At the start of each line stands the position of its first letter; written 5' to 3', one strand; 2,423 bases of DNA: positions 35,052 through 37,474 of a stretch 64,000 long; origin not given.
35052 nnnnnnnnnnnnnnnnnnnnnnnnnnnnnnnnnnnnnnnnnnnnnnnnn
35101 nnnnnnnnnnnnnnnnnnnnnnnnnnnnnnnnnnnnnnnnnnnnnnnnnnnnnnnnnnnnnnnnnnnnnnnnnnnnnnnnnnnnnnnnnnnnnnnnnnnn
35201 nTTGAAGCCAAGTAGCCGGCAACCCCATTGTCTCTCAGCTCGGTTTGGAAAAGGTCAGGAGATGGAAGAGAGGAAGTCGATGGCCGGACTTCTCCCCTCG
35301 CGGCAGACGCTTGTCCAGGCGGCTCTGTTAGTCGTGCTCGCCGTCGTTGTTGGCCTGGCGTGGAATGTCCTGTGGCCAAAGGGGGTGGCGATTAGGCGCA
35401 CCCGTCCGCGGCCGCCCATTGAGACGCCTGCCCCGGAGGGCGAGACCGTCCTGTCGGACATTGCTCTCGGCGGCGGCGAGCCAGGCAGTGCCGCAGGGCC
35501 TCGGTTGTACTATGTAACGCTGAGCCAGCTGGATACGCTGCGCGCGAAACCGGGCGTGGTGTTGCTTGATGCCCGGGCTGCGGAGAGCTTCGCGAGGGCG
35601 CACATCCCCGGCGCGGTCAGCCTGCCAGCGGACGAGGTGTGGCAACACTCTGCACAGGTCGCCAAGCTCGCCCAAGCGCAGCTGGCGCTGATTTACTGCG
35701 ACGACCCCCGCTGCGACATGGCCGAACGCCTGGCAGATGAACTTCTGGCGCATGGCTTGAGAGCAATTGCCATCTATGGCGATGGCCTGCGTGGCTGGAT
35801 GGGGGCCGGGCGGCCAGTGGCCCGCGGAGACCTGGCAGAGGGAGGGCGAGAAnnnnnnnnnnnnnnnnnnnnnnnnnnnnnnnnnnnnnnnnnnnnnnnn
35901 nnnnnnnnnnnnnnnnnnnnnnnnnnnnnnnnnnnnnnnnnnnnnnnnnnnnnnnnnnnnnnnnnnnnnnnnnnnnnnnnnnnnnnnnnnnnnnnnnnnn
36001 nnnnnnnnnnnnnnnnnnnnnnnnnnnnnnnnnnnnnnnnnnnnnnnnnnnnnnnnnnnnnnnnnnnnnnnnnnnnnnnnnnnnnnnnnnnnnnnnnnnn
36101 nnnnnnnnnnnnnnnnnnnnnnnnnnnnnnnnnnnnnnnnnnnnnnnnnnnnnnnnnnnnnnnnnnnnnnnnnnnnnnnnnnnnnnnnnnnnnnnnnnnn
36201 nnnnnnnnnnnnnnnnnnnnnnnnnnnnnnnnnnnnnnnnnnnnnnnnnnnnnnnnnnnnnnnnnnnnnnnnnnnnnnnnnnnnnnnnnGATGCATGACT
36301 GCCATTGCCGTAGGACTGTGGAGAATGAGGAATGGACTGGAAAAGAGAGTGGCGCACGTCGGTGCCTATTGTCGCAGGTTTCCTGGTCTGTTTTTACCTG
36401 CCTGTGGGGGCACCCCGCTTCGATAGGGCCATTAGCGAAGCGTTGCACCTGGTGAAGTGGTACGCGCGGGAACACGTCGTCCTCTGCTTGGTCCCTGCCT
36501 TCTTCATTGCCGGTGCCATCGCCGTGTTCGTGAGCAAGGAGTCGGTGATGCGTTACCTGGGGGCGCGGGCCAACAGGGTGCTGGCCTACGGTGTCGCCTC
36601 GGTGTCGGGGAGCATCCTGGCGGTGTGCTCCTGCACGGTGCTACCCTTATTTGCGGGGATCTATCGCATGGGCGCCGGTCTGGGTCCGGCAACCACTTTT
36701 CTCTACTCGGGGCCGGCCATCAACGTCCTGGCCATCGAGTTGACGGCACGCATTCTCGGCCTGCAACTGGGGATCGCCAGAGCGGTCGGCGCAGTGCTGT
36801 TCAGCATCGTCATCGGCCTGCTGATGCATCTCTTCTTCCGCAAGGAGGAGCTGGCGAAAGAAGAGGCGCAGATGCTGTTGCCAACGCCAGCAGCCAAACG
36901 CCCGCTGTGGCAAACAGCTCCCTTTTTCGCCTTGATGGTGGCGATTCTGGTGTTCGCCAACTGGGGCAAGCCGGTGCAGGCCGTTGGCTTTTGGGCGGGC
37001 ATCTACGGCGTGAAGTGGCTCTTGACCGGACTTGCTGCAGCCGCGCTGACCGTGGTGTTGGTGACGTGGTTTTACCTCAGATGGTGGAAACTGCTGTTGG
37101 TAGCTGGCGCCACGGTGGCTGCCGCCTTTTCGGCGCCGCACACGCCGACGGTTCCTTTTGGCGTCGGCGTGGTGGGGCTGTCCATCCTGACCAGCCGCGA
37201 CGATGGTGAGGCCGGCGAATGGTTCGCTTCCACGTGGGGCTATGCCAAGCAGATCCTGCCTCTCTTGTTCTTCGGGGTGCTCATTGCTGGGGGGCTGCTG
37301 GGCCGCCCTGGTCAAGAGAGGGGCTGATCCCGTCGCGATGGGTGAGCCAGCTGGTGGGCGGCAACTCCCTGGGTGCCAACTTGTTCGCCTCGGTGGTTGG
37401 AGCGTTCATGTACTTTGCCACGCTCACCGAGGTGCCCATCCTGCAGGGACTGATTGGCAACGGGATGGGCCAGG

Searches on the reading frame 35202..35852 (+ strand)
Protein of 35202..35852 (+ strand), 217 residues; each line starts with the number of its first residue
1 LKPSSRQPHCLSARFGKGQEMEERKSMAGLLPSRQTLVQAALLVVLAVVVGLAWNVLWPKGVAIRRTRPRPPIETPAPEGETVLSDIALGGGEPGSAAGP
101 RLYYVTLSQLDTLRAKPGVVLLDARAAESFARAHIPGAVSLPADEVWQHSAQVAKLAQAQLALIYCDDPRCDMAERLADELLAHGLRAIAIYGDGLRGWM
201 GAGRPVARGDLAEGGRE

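Call 41: search_protein_families(library=pfam, proteins=[window:35202-35852:+], max_evalue=0.001)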
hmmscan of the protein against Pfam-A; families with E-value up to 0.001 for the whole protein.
window:35202-35852:+ (217 aa): 1 family
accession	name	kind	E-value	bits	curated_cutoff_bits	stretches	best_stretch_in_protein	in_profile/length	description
PF00581.25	Rhodanese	-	3.6e-11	43.8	22.2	1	107-200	2-100/102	Rhodanese-like domain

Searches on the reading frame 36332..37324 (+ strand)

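Call 41: search_protein_families(library=pfam, proteins=[window:36332-37324:+], max_evalue=0.001)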
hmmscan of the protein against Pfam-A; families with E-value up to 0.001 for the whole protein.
window:36332-37324:+ (331 aa): 1 family
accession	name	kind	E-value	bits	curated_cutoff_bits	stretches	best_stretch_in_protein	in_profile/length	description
PF03773.19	ArsP_1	-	1.3e-41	143.2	32.3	1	37-281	5-155/294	Predicted permease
